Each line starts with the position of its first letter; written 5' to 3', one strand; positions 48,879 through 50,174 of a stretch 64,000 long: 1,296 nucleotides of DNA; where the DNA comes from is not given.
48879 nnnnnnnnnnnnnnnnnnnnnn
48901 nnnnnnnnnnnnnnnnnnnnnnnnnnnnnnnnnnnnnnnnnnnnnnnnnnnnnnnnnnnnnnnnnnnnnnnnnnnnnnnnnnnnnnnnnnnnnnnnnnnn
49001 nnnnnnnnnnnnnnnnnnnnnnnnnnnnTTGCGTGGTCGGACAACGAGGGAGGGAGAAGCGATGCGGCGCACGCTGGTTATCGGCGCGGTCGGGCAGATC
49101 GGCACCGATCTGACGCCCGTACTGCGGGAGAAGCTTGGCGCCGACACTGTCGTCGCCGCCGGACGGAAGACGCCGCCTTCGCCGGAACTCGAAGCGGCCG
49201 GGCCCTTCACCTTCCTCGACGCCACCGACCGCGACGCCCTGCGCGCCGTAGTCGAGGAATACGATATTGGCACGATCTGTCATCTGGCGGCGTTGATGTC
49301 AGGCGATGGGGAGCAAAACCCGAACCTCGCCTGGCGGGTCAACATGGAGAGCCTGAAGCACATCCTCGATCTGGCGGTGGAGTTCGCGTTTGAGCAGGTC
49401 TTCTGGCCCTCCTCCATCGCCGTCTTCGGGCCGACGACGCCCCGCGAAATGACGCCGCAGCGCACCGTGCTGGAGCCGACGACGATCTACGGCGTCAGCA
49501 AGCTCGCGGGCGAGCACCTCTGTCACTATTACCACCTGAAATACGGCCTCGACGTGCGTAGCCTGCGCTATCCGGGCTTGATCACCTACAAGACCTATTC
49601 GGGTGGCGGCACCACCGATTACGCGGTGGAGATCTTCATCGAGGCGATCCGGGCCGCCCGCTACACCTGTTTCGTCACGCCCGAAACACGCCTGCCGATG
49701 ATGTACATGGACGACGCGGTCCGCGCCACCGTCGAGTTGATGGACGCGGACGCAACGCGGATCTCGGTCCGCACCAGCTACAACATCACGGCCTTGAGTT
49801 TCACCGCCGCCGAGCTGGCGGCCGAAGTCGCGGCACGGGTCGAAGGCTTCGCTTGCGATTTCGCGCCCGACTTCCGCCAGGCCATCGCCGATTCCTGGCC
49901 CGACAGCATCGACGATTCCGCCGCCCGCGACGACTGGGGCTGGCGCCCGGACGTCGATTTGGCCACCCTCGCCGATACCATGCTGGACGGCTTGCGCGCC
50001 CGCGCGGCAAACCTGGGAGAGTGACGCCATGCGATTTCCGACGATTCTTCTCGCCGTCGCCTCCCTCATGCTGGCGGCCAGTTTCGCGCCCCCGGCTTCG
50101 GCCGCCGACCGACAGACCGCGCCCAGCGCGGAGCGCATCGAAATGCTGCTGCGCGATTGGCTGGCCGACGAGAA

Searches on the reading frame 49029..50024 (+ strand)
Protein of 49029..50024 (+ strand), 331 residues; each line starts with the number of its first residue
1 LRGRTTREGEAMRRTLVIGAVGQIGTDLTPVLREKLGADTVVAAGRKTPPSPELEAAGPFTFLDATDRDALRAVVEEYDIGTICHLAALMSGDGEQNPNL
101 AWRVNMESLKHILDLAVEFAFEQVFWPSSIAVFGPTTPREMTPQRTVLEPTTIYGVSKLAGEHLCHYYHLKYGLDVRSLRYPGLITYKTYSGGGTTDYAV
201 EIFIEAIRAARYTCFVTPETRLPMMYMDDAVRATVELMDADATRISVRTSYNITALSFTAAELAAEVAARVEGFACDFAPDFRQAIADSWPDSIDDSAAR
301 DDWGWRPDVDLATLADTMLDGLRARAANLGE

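Call 7: search_protein_families(library=pfam, proteins=[window:49029-50024:+])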
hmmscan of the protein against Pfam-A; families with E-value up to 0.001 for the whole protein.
window:49029-50024:+ (331 aa): 5 families
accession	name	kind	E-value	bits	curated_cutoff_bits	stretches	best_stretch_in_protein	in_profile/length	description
PF01370.27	Epimerase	-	8.9e-31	107.6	20.9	1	16-243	2-230/240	NAD dependent epimerase/dehydratase family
PF16363.11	GDP_Man_Dehyd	-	1.3e-16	61.4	27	1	16-318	1-332/332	GDP-mannose 4,6 dehydratase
PF04321.23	RmlD_sub_bind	-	1.2e-12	48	27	1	14-166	2-137/287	RmlD substrate binding domain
PF07993.18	NAD_binding_4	-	2.3e-07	30.7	20.1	1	80-233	89-257/258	Male sterility protein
PF01073.25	3Beta_HSD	-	0.00012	21.7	22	1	17-137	2-125/280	3-beta hydroxysteroid dehydrogenase/isomerase family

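Call 8: search_protein_families(library=ncbifam, proteins=[window:49029-50024:+])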
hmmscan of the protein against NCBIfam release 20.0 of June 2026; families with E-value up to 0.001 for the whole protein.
window:49029-50024:+ (331 aa): 11 families
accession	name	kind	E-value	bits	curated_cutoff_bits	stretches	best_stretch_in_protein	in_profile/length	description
NF043036.1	ErythonDh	equivalog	8.8e-29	100.7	325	1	63-313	59-311/321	D-erythronate dehydrogenase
TIGR01179.1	galE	equivalog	7.5e-12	44.7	262.3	1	15-181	2-173/332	UDP-glucose 4-epimerase GalE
NF041293.1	G6PDh_Azf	equivalog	1.7e-10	40.8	400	1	15-181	5-179/252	NAD-dependent glucose-6-phosphate dehydrogenase Azf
TIGR01214.1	rmlD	equivalog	3e-10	39.7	224.05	1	15-166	2-136/285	dTDP-4-dehydrorhamnose reductase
TIGR02197.1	heptose_epim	equivalog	8.8e-09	34.9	274.6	1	16-182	2-168/316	ADP-glyceromanno-heptose 6-epimerase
TIGR01181.1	dTDP_gluc_dehyt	equivalog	9e-07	28.3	365.1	1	15-180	2-177/321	dTDP-glucose 4,6-dehydratase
NF047922.1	GDPFucSynFcl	equivalog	3.4e-06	26.7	500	1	145-312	124-291/308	GDP-L-fucose synthase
TIGR01746.1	Thioester-redct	subfamily_domain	8e-06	25.3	213.35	1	103-266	110-276/371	thioester reductase domain-containing protein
TIGR03466.1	HpnA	hypoth_equivalog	6.6e-05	21.9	367.65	1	14-162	2-149/327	hopanoid-associated sugar epimerase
NF058621.1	DiazavRedAvaA7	equivalog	7.2e-05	22.6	400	1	14-118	2-103/304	3-diazoavenalumate denitrifying reductase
NF047837.1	UDPAcbARedWbcJ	equivalog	0.00022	20.3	500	1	151-255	100-204/372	UDP-2-acetamido-2,6-beta-L-arabino-hexul-4-ose reductase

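Call 25: find_encoding_contigs(protein=window:49062-50024:+, flank=6000, max_places=10)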
Protein window:49062-50024:+ (320 aa): 4 contigs read that carry it; 3 places shown.
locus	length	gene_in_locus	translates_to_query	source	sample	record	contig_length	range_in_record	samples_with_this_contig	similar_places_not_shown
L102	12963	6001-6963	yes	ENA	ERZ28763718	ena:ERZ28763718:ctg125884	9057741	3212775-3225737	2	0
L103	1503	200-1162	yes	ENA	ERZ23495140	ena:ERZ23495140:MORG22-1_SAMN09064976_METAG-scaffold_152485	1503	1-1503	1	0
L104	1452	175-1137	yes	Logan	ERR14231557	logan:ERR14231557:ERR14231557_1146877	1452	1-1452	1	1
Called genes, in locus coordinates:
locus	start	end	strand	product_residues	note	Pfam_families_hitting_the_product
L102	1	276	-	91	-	PF03693:ParD_antitoxin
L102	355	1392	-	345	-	PF00850:Hist_deacetyl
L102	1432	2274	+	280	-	PF03476:MOSC_N, PF03473:MOSC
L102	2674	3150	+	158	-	PF01548:DEDD_Tnp_IS110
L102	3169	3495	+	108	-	PF02371:Transposase_20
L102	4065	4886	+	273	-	PF13340:DUF4096, PF01609:DDE_Tnp_1, PF13586:DDE_Tnp_1_2 (weak)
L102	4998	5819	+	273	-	PF13340:DUF4096, PF01609:DDE_Tnp_1, PF13586:DDE_Tnp_1_2 (weak)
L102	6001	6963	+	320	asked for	PF01370:Epimerase, PF04321:RmlD_sub_bind, PF16363:GDP_Man_Dehyd, PF07993:NAD_binding_4 (weak)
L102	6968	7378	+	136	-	-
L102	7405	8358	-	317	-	PF02771:Acyl-CoA_dh_N (faint), PF02770:Acyl-CoA_dh_M, PF00441:Acyl-CoA_dh_1, PF08028:Acyl-CoA_dh_2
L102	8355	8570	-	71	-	-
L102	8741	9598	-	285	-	PF02668:TauD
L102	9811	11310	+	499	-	PF00665:rve (weak), PF22483:Mu-transpos_C_2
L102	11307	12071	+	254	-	PF01695:IstB_IS21, PF00308:Bac_DnaA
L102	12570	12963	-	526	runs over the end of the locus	PF05228:CHASE4, PF00512:HisKA, PF02518:HATPase_c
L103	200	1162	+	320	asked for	PF01370:Epimerase, PF04321:RmlD_sub_bind, PF16363:GDP_Man_Dehyd, PF07993:NAD_binding_4 (weak)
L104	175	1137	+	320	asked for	PF01370:Epimerase, PF04321:RmlD_sub_bind, PF16363:GDP_Man_Dehyd, PF07993:NAD_binding_4 (weak)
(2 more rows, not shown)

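Call 46: find_homologous_proteins(query=window:49062-50024:+, max_evalue=1e-80)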
Query window:49062-50024:+ (320 aa): 7959 proteins with E <= 1e-80 among 8000 candidates; the best 120 are listed.
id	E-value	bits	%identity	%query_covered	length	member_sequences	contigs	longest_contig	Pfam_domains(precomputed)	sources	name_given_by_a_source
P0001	3.9e-212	721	100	100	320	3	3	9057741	PF04321.24,PF16363.12,PF07993.19,PF01370.28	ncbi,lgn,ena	-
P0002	9.1e-174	595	84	98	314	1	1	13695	PF04321.24,PF16363.12,PF01073.26,PF07993.19,PF01370.28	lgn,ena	-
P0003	5.2e-173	593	83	98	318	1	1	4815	PF04321.24,PF16363.12,PF01073.26,PF07993.19,PF13460.13,PF01370.28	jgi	jgi:nucleoside-diphosphate-sugar epimerase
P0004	2.2e-171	587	82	98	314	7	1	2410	PF04321.24,PF16363.12,PF01073.26,PF07993.19,PF13460.13,PF01370.28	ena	-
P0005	5.9e-171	586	82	98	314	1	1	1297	PF04321.24,PF16363.12,PF01073.26,PF07993.19,PF01370.28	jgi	jgi:nucleoside-diphosphate-sugar epimerase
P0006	1.1e-170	585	82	98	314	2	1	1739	PF04321.24,PF16363.12,PF01073.26,PF07993.19,PF01370.28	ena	-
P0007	1.7e-170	584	81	98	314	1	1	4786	PF04321.24,PF16363.12,PF01073.26,PF07993.19,PF13460.13,PF01370.28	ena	-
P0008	1.5e-169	581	82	98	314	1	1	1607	PF04321.24,PF16363.12,PF01073.26,PF07993.19,PF01370.28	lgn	-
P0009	2.9e-169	580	81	98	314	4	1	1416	PF04321.24,PF16363.12,PF01073.26,PF07993.19,PF01370.28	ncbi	-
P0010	2.6e-168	577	82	98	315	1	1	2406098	PF04321.24,PF16363.12,PF02719.22,PF01073.26,PF07993.19,PF13460.13,PF01370.28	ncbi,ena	-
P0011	6.2e-164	563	80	98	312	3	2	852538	PF04321.24,PF16363.12,PF02719.22,PF07993.19,PF01370.28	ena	-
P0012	1.1e-162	559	79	98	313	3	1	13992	PF04321.24,PF16363.12,PF02719.22,PF07993.19,PF13460.13,PF01370.28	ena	-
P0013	9.3e-155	533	77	98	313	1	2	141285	PF04321.24,PF16363.12,PF07993.19,PF01370.28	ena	-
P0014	1.2e-153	529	77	98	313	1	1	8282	PF04321.24,PF16363.12,PF02719.22,PF07993.19,PF13460.13,PF01370.28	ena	-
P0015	1.9e-150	519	70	98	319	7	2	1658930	PF04321.24,PF16363.12,PF01073.26,PF01370.28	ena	-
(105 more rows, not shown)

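Call 47: find_encoding_contigs(protein=P0002, flank=3000, max_places=3)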
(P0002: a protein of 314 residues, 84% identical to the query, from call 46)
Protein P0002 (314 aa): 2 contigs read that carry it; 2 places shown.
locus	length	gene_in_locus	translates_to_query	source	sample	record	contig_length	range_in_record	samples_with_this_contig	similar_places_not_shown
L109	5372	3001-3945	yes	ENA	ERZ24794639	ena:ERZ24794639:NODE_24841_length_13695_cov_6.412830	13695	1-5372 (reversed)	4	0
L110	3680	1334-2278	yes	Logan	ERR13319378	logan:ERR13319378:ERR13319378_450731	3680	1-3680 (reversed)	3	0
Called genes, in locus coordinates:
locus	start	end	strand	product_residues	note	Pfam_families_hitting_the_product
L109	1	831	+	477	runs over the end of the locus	PF13400:Tad, PF09977:Tad_C (weak)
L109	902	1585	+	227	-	-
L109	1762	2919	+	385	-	-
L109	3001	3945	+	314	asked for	PF01073:3Beta_HSD (weak), PF01370:Epimerase, PF04321:RmlD_sub_bind, PF16363:GDP_Man_Dehyd, PF07993:NAD_binding_4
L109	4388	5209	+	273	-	PF07589:PEP_exosort_dom (weak)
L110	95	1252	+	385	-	-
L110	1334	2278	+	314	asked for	PF01073:3Beta_HSD (weak), PF01370:Epimerase, PF04321:RmlD_sub_bind, PF16363:GDP_Man_Dehyd, PF07993:NAD_binding_4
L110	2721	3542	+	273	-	PF07589:PEP_exosort_dom (weak)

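Call 48: find_encoding_contigs(protein=P0010, flank=3000, max_places=3)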
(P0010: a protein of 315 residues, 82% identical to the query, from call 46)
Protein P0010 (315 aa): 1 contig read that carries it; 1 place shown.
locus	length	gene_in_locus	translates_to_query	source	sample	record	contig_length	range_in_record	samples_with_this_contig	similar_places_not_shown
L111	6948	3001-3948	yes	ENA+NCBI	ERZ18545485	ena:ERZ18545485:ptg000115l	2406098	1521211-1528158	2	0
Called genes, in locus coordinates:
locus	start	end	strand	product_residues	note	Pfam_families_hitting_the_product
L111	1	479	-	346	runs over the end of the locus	PF08240:ADH_N, PF16912:Glu_dehyd_C (weak), PF00107:ADH_zinc_N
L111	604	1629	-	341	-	PF01965:DJ-1_PfpI, PF12833:HTH_18, PF00165:HTH_AraC (weak)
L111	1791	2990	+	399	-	PF02771:Acyl-CoA_dh_N, PF02770:Acyl-CoA_dh_M, PF00441:Acyl-CoA_dh_1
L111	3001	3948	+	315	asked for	PF01073:3Beta_HSD (weak), PF01370:Epimerase, PF02719:Polysacc_synt_2 (faint), PF04321:RmlD_sub_bind, PF13460:NAD_binding_10 (weak), PF16363:GDP_Man_Dehyd, PF07993:NAD_binding_4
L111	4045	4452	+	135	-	-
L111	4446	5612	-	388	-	PF02771:Acyl-CoA_dh_N, PF02770:Acyl-CoA_dh_M, PF00441:Acyl-CoA_dh_1, PF08028:Acyl-CoA_dh_2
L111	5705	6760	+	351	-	PF00296:Bac_luciferase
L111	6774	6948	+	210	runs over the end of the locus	PF02798:GST_N, PF13417:GST_N_3, PF13409:GST_N_2, PF13410:GST_C_2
